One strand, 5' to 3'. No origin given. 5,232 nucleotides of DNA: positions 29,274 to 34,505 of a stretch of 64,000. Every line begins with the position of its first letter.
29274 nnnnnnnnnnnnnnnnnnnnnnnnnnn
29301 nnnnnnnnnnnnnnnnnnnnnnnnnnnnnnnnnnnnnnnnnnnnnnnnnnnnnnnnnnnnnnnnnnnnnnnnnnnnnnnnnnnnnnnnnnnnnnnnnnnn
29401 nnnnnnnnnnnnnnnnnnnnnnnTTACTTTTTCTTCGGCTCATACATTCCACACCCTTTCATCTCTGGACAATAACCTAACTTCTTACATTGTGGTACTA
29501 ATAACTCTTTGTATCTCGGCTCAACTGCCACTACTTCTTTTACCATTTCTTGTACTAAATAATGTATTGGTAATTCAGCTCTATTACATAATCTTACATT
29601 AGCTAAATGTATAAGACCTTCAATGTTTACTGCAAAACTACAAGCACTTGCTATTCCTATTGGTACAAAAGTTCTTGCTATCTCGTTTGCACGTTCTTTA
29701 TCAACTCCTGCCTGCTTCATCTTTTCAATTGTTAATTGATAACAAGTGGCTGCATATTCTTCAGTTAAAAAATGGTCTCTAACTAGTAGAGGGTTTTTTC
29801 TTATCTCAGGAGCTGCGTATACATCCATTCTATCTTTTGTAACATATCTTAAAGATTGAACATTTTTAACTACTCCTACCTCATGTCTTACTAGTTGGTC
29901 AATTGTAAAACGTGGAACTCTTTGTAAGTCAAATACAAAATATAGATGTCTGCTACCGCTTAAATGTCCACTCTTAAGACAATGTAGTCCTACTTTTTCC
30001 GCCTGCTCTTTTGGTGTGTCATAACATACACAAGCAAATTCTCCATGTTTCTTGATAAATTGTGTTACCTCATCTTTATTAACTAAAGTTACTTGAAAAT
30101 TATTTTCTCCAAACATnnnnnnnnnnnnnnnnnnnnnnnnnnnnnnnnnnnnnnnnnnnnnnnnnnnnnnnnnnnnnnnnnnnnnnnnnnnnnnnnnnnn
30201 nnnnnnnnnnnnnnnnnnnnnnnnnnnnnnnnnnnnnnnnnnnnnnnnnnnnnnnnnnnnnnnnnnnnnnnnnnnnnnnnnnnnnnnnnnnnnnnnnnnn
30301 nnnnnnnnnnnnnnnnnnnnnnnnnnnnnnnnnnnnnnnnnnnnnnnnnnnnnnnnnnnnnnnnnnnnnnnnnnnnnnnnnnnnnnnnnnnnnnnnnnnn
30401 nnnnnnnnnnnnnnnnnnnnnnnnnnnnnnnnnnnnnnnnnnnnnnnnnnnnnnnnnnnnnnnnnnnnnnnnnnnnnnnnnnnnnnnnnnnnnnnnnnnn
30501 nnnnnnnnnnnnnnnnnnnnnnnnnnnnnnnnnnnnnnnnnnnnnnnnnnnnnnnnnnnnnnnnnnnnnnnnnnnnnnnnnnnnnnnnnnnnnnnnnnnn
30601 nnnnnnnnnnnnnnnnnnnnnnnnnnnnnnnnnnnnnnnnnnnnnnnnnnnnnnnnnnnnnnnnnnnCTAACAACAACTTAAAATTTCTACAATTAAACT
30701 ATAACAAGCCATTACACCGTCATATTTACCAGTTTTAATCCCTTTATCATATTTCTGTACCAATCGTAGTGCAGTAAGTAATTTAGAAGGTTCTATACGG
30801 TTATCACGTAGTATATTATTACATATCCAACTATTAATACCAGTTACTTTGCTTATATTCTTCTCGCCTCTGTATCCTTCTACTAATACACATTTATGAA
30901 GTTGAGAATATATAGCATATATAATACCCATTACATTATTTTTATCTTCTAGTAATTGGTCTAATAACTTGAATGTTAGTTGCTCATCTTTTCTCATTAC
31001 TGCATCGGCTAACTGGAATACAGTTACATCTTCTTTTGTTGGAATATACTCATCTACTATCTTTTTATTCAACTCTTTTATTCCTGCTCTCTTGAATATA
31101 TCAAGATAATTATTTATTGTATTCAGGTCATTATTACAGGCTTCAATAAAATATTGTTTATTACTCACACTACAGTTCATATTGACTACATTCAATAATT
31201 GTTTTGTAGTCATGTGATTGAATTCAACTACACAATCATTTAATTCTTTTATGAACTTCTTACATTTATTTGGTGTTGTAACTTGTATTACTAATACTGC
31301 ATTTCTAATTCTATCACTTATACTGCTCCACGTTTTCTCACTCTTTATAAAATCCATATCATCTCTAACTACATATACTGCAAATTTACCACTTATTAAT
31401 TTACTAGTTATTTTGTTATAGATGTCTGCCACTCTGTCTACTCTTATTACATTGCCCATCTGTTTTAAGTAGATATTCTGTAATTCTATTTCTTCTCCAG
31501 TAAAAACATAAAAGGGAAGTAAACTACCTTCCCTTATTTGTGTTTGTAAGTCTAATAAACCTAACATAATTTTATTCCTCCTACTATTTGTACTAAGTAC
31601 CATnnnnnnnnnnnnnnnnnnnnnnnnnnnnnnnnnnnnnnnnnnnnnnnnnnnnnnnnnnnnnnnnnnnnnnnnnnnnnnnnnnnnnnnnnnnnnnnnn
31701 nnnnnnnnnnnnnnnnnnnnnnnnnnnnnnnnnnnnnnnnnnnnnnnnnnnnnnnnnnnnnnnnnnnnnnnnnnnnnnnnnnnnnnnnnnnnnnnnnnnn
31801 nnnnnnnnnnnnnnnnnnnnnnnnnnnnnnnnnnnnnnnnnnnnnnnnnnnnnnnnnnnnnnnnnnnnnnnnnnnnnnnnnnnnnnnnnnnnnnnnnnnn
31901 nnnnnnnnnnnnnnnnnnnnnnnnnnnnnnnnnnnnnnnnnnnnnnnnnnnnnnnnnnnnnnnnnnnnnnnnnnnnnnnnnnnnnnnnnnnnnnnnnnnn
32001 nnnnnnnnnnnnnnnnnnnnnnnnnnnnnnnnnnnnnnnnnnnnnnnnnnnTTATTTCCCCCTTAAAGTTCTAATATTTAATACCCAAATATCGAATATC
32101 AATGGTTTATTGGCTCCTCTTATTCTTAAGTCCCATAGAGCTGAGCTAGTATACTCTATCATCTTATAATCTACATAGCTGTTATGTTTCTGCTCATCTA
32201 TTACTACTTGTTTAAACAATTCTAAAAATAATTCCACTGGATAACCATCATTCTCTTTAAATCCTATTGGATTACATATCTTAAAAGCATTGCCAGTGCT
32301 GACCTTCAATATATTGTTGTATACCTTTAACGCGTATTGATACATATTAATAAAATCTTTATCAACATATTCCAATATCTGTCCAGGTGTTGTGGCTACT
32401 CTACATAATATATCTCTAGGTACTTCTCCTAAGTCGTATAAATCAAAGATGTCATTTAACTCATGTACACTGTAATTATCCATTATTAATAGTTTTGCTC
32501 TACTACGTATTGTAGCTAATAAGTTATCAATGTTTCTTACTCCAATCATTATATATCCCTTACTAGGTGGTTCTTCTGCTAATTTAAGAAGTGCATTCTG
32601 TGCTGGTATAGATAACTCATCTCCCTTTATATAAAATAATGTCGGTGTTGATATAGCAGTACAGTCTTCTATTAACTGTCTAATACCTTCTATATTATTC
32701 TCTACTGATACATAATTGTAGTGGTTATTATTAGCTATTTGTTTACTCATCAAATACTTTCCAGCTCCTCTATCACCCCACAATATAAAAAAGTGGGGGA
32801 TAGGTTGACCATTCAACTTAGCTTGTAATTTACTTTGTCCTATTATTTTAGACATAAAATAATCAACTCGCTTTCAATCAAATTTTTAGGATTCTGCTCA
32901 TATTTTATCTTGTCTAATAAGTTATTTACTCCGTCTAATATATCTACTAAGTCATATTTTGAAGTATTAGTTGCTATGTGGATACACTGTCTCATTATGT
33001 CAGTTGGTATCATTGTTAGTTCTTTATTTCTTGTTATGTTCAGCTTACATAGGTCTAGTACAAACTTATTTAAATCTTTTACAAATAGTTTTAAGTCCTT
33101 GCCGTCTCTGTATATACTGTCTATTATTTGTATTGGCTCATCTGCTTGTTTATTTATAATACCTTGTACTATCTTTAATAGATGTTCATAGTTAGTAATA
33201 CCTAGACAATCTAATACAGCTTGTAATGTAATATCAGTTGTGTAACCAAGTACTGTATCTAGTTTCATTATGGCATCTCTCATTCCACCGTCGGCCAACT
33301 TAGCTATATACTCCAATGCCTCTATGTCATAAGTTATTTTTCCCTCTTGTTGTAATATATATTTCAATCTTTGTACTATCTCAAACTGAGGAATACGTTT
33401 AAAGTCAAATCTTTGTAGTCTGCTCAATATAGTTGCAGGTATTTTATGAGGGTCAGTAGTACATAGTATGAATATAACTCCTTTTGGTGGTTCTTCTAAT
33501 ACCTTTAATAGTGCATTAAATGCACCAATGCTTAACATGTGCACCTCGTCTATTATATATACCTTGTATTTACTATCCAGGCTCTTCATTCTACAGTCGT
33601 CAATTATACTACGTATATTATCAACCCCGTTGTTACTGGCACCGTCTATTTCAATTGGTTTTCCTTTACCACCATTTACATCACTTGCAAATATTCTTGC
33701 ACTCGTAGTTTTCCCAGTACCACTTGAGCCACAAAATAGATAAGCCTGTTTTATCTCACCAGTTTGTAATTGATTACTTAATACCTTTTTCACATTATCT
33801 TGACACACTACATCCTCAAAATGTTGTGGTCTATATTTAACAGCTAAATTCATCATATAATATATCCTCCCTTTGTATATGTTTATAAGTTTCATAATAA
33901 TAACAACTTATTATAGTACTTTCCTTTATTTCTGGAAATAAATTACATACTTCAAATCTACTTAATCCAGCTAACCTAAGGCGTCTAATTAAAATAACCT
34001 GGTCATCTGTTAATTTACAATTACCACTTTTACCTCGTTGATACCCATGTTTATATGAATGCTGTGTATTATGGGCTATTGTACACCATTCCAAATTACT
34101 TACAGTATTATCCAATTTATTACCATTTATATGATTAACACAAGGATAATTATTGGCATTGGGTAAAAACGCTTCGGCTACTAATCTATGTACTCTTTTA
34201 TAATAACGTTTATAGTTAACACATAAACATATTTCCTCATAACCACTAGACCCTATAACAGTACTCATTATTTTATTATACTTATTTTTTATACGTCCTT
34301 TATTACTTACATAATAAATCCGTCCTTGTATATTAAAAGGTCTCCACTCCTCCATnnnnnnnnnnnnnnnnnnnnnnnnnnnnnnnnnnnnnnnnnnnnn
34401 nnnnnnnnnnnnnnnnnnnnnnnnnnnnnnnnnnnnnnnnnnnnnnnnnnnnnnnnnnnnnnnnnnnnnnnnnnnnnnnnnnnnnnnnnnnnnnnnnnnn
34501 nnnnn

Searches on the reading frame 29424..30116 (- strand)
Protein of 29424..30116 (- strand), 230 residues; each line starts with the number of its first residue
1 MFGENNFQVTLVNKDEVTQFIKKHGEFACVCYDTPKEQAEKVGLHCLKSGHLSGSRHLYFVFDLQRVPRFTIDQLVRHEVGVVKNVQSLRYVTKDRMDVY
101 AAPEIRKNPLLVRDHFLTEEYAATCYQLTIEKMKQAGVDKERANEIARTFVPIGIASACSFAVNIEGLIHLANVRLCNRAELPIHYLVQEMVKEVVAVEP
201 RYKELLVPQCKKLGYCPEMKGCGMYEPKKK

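Call 60: search_protein_families(library=pfam, proteins=[window:29424-30116:-], max_evalue=0.01)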
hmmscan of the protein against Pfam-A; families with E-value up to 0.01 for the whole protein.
window:29424-30116:- (230 aa): 1 family
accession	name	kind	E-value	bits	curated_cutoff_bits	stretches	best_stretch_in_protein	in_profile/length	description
PF02511.20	Thy1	-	3.2e-25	89.5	24.8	1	28-200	17-190/191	Thymidylate synthase complementing protein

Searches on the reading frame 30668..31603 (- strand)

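Call 60: search_protein_families(library=pfam, proteins=[window:30668-31603:-], max_evalue=0.01)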
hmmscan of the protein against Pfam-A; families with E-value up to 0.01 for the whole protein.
window:30668-31603:- (311 aa): 1 family
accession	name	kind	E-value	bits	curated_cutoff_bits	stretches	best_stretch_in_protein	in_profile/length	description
PF21694.2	DNA_pol3_delta_C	-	1.1e-12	48.4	27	1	194-306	3-120/121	DNA polymerase III delta subunit, C-terminal domain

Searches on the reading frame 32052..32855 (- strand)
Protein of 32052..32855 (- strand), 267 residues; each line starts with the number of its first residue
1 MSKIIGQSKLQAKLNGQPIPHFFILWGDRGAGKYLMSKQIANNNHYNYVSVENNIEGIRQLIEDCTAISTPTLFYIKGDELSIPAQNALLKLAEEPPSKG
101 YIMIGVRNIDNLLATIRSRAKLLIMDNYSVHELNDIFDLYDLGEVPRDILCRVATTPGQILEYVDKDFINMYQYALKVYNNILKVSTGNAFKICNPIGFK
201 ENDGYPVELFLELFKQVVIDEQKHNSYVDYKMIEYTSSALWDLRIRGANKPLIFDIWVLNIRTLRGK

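Call 60: search_protein_families(library=pfam, proteins=[window:32052-32855:-], max_evalue=0.01)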
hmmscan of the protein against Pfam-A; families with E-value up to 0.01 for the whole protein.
window:32052-32855:- (267 aa): 1 family
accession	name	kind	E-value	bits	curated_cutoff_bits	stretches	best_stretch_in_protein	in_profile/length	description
PF13177.12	DNA_pol3_delta2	-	9e-12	45.7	27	1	40-125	63-157/161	DNA polymerase III, delta subunit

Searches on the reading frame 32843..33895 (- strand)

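Call 60: search_protein_families(library=pfam, proteins=[window:32843-33895:-], max_evalue=0.01)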
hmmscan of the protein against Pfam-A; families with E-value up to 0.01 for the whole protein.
window:32843-33895:- (350 aa): 12 families
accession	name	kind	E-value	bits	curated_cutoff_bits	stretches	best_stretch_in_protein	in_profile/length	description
PF13177.12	DNA_pol3_delta2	-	8.4e-31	107.6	27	2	90-168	82-160/161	DNA polymerase III, delta subunit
PF00004.35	AAA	-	1e-13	52.3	21.2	1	53-165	2-125/131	ATPase family associated with various cellular activities (AAA)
PF22608.2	DNAX_ATPase_lid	-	1.8e-09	37.7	27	1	172-209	1-37/49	DNA polymerase III clamp loader subunit, ATPase lid domain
PF12169.13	DNA_pol3_gamma3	-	5.2e-07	30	24.4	1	222-316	1-96/143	DNA polymerase III subunits gamma and tau domain III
PF13401.12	AAA_22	-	9e-07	29.7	27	0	106-147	84-123/130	AAA domain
PF05496.18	RuvB_N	-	1e-05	25.8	27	1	22-134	2-109/159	Holliday junction DNA helicase RuvB P-loop domain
PF13604.12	AAA_30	-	0.00045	20.4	27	0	54-142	23-121/191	AAA domain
PF01443.25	Viral_helicase1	-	0.0025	18.1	21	1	56-131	5-81/228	Viral superfamily 1 RNA helicase core domain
PF06068.19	TIP49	-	0.0049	16.5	23.8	0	112-142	277-307/347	TIP49 P-loop domain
PF13479.12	AAA_24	-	0.0053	17.1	27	0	50-123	3-78/195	AAA domain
PF13245.12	AAA_19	-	0.0076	16.9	25.1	0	108-142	89-122/134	AAA domain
PF07728.20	AAA_5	-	0.0091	16.4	22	0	53-135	3-92/139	AAA domain (dynein-related subfamily)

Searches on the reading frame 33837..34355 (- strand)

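Call 60: search_protein_families(library=pfam, proteins=[window:33837-34355:-], max_evalue=0.01)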
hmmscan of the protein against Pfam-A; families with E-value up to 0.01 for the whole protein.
window:33837-34355:- (172 aa): 2 families
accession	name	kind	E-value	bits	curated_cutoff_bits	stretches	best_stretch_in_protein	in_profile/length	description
PF13392.12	HNH_3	-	1.1e-08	35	24.8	1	53-97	1-45/46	HNH endonuclease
PF07463.16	NUMOD4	-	0.0017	19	23.4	1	2-44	1-48/49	NUMOD4 motif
